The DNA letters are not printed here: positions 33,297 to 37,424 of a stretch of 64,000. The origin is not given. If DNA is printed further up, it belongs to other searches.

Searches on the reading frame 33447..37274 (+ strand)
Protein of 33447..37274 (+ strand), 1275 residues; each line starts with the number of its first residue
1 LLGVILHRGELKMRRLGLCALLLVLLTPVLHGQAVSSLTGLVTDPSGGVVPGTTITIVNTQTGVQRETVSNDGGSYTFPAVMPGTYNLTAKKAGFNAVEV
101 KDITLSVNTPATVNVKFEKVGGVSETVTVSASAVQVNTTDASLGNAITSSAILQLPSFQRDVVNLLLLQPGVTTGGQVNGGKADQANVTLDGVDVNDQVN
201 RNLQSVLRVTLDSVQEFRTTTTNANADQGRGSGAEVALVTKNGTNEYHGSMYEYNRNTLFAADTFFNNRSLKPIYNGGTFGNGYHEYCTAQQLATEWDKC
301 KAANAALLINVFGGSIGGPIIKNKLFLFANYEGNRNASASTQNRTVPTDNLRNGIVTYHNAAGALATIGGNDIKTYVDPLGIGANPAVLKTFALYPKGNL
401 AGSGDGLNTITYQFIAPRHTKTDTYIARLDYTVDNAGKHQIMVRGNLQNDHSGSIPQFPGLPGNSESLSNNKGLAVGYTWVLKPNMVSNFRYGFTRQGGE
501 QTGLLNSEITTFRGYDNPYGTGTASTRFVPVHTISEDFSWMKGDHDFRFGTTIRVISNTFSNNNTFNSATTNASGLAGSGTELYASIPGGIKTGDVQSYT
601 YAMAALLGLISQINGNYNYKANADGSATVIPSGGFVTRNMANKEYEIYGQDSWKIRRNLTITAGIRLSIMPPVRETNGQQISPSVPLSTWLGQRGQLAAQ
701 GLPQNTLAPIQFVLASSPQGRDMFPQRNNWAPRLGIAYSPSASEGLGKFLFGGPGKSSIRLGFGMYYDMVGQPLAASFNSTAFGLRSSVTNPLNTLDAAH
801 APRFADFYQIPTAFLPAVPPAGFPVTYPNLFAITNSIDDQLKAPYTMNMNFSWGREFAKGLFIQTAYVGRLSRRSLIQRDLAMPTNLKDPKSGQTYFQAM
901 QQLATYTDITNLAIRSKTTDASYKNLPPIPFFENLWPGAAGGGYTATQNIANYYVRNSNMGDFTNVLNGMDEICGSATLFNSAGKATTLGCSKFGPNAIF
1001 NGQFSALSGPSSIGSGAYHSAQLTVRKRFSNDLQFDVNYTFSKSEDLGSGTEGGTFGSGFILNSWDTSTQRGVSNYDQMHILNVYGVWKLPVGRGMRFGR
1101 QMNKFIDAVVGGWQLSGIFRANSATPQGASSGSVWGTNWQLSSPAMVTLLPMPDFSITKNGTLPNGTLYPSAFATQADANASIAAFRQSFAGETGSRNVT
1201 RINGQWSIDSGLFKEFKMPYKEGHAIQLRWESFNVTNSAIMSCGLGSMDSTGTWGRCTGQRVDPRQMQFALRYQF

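Call 37: search_protein_families(library=pfam, proteins=[window:33447-37274:+], max_evalue=0.001)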
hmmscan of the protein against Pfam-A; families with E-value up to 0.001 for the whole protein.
window:33447-37274:+ (1275 aa): 4 families
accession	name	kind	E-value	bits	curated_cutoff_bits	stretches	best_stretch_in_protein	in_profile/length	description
PF25183.1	OMP_b-brl_4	-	1e-125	421.6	30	2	239-924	1-606/838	Outer membrane beta barrel domain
PF13620.12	CarboxypepD_reg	-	7.8e-19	68.2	32.3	1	37-116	1-80/82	Carboxypeptidase regulatory-like domain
PF13715.12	CarbopepD_reg_2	-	0.00037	20.9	32.2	1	39-118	2-77/88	CarboxypepD_reg-like domain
PF14686.12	fn3_3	-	0.00052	20.2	24.4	0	58-97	19-58/75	Polysaccharide lyase family 4, domain II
